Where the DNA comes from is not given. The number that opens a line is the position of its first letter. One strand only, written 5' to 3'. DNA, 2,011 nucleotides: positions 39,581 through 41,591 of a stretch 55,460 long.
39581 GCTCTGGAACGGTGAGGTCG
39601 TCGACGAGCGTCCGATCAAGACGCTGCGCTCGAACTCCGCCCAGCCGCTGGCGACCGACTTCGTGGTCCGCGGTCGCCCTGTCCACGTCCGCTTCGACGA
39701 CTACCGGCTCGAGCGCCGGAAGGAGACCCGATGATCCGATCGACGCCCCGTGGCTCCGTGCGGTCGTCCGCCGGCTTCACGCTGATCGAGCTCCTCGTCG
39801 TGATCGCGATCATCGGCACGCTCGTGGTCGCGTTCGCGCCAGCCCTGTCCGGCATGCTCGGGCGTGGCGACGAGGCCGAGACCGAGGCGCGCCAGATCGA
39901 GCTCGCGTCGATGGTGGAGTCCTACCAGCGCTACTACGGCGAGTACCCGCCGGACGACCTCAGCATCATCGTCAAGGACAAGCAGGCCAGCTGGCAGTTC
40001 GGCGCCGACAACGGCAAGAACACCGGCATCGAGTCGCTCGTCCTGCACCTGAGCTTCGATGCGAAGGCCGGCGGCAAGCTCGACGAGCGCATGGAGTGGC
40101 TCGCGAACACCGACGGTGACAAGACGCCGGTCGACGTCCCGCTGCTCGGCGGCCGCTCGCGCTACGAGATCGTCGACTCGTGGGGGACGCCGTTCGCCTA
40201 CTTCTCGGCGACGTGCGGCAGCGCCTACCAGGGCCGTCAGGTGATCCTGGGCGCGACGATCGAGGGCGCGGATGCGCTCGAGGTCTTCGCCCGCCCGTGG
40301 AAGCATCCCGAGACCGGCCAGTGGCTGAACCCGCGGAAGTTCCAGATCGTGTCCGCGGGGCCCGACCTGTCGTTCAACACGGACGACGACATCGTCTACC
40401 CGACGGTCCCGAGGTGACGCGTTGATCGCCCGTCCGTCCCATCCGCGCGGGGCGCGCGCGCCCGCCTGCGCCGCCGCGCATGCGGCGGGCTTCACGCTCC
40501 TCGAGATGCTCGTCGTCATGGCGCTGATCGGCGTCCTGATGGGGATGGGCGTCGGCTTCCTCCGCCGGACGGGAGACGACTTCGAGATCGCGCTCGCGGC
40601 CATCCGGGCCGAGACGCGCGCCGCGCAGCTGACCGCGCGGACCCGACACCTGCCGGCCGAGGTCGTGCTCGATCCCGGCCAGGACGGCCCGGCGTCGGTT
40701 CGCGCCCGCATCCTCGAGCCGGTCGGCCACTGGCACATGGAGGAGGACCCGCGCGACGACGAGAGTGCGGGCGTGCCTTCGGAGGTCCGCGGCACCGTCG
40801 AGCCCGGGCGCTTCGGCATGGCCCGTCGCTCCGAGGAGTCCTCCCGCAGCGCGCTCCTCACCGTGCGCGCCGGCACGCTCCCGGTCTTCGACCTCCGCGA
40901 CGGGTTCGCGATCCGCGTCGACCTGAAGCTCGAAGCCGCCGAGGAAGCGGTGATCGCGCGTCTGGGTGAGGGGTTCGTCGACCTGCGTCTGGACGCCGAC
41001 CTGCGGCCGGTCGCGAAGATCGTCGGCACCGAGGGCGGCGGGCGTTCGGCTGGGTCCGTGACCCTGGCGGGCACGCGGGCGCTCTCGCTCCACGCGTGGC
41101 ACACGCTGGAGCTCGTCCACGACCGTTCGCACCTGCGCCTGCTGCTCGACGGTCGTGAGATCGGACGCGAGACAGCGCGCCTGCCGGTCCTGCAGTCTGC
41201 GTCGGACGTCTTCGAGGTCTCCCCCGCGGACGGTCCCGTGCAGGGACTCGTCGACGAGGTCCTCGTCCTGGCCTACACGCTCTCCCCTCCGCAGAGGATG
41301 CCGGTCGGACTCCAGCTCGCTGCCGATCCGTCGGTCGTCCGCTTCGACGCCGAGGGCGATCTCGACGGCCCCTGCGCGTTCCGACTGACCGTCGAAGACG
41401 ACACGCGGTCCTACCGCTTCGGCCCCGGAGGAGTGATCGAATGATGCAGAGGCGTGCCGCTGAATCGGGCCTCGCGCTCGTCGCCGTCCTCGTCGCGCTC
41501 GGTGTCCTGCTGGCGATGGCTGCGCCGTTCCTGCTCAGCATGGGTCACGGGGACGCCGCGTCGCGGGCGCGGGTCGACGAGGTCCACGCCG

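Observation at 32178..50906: Eleven-gene, translationally coupled FHA + GspL/M-like + TPR + five-pseudopilin block that lacks the motor, platform, secretin and peptidase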

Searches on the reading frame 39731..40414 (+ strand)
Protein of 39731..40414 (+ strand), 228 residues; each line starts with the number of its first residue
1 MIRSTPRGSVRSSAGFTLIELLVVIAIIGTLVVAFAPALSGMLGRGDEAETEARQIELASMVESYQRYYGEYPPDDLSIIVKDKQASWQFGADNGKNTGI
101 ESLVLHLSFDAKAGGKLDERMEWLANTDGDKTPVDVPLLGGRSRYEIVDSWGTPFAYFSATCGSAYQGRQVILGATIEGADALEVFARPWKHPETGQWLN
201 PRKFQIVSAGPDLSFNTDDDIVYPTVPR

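Call 4: search_protein_families(library=pfam, max_evalue=0.01, proteins=[window:39731-40414:+])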
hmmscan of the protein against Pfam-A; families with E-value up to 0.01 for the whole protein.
window:39731-40414:+ (228 aa): 1 family
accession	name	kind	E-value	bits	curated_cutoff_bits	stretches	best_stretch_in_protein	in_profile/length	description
PF07963.17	N_methyl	-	7.1e-07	29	21.2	1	11-34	2-25/27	Prokaryotic N-terminal methylation motif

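Call 18: search_protein_families(library=ncbifam, max_evalue=0.01, proteins=[window:39731-40414:+])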
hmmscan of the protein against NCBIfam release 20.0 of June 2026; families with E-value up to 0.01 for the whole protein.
window:39731-40414:+ (228 aa): 11 families
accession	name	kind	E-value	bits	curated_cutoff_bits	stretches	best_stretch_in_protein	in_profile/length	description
TIGR01710.1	typeII_sec_gspG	equivalog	2e-08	34.3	88.85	1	15-76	2-63/134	type II secretion system major pseudopilin GspG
TIGR02532.1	IV_pilin_GFxxxE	domain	3.7e-06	26.6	16.3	1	14-34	2-22/24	prepilin-type N-terminal cleavage/methylation domain-containing protein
NF040999.1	pilin_ComGC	equivalog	2.6e-05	24.3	75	1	14-53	2-41/84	competence type IV pilus major pilin ComGC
TIGR01708.2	typeII_sec_gspH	equivalog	3.1e-05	24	80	1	14-39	2-26/169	type II secretion system minor pseudopilin GspH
NF041013.1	T4P_ComGE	equivalog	0.00015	21.8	49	1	14-84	4-74/83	competence type IV pilus minor pilin ComGE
NF041775.1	typeIV_PilA_Myxo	equivalog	0.0011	19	400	1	14-51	11-48/214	type IV pilin protein PilA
TIGR02596.1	TIGR02596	subfamily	0.0012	18.9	70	1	16-43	1-28/196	Verru_Chthon cassette protein D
NF007862.0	PRK10574.1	equivalog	0.0022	18.2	138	1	13-41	4-32/145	prepilin peptidase-dependent pilin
TIGR01711.1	gspJ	equivalog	0.0024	17.7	64.85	1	14-58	1-46/192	type II secretion system minor pseudopilin GspJ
NF038303.1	EPS_HpsB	equivalog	0.0032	17.5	150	1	13-60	2-45/211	hormogonium polysaccharide secretion pseudopilin HpsB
TIGR01707.1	gspI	equivalog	0.0098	16.4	44.35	0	15-43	1-29/101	type II secretion system minor pseudopilin GspI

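Call 24: search_solved_structures(query=A3, max_evalue=1, show_alignments=2)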
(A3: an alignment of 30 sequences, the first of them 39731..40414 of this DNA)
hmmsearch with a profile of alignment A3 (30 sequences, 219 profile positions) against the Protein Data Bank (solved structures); distinct sequences matched with E-value up to 1: 28.
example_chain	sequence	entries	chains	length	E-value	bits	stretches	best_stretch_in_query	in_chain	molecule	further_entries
9egp_A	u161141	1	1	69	2.4e-14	56.3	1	11-74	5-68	Geopilin domain 1 protein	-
7tgg_A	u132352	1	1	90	1e-13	54.3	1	9-76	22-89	Geopilin domain 1 protein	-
5wda_A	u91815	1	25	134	2.8e-13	52.8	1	17-77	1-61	General secretion pathway protein G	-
6xxd_A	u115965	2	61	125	3.4e-13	52.6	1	17-80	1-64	PilA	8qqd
2m7g_A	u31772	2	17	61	2.8e-11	46.3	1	17-76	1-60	Geopilin domain 1 protein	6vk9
8p3b_A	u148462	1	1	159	1.5e-10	44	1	17-85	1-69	Fimbrial protein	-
5kua_A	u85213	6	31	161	2e-10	43.5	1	17-81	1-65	pilin | Neisseria meningitidis PilE variant SB-GATDH | Neisseria meningitidis PilE, SB-DATDH variant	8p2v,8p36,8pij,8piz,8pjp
8tj2_C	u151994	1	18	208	2.6e-10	43.2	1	17-73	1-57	Type IV major pilin protein PilA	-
8pfb_G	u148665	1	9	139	5.5e-10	42.1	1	17-80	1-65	Type IV pilin PilE1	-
2hi2_A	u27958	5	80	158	8.4e-10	41.5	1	17-81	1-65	Fimbrial protein | PilA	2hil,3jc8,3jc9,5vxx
1ay2_A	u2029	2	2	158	9.8e-10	41.3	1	17-80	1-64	TYPE 4 PILIN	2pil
9laa_A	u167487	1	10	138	6.6e-09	38.6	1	9-43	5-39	Type IV pilin protein PilA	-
6xxe_A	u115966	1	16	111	4.8e-08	35.7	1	17-74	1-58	Uncharacterized protein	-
8qqj_J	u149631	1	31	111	5.4e-08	35.6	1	17-69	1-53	Type IV narrow pilus major component PilA5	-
9lab_B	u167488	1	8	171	7.6e-08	35.1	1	12-51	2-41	MSHA major pilin subunit MshA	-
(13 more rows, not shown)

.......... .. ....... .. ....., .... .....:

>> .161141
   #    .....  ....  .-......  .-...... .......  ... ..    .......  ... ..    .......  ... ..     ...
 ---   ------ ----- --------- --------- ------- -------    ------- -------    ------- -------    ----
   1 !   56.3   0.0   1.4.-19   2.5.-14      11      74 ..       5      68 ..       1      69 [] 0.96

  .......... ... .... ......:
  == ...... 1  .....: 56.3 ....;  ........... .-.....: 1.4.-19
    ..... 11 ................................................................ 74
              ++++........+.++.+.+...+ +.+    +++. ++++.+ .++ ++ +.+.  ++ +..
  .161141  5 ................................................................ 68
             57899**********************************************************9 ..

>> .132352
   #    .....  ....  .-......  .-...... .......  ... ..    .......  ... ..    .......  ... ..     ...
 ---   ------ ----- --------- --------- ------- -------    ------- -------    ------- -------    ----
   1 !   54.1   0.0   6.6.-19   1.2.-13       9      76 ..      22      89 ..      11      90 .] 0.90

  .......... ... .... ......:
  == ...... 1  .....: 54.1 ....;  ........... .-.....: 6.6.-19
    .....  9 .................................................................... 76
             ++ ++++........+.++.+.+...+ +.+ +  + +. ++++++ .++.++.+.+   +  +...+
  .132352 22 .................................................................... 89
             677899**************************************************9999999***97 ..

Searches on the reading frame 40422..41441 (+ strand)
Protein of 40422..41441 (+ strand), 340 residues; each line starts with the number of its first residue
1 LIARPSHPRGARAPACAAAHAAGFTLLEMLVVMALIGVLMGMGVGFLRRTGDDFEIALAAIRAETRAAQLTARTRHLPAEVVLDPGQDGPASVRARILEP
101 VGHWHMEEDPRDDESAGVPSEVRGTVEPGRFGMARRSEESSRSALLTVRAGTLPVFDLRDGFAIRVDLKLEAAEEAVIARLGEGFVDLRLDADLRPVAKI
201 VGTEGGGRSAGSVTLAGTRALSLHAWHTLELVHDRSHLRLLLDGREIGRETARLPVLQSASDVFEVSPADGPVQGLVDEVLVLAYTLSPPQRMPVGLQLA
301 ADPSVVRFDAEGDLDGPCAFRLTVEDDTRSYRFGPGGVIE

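Call 4: search_protein_families(library=pfam, max_evalue=0.01, proteins=[window:40422-41441:+])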
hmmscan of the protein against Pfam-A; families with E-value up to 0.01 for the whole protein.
window:40422-41441:+ (340 aa): 2 families
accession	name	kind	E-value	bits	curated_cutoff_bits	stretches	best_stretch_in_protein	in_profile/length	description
PF07963.17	N_methyl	-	1.2e-06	28.3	21.2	1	21-42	4-25/27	Prokaryotic N-terminal methylation motif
PF13385.13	Laminin_G_3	-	1e-05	26.2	27.6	1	177-290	37-148/151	Concanavalin A-like lectin/glucanases superfamily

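Call 18: search_protein_families(library=ncbifam, max_evalue=0.01, proteins=[window:40422-41441:+])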
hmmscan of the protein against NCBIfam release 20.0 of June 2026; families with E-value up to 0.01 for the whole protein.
window:40422-41441:+ (340 aa): 7 families
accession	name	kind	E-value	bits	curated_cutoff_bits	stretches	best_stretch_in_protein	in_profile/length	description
TIGR01708.2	typeII_sec_gspH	equivalog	3.7e-07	30.3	80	1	22-76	2-56/169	type II secretion system minor pseudopilin GspH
TIGR02532.1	IV_pilin_GFxxxE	domain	3.9e-06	26.5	16.3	1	22-43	2-23/24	prepilin-type N-terminal cleavage/methylation domain-containing protein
TIGR02596.1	TIGR02596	subfamily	8.9e-06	25.9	70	1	24-81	1-60/196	Verru_Chthon cassette protein D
NF040999.1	pilin_ComGC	equivalog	0.00019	21.6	75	1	22-40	2-20/84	competence type IV pilus major pilin ComGC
TIGR01710.1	typeII_sec_gspG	equivalog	0.0015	18.5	88.85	1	23-44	2-23/134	type II secretion system major pseudopilin GspG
NF040982.1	ComGD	equivalog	0.0021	18.5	70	1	22-87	2-69/139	competence type IV pilus minor pilin ComGD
TIGR02599.1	TIGR02599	subfamily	0.01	15.1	256.5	0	23-61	1-39/361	Verru_Chthon cassette protein C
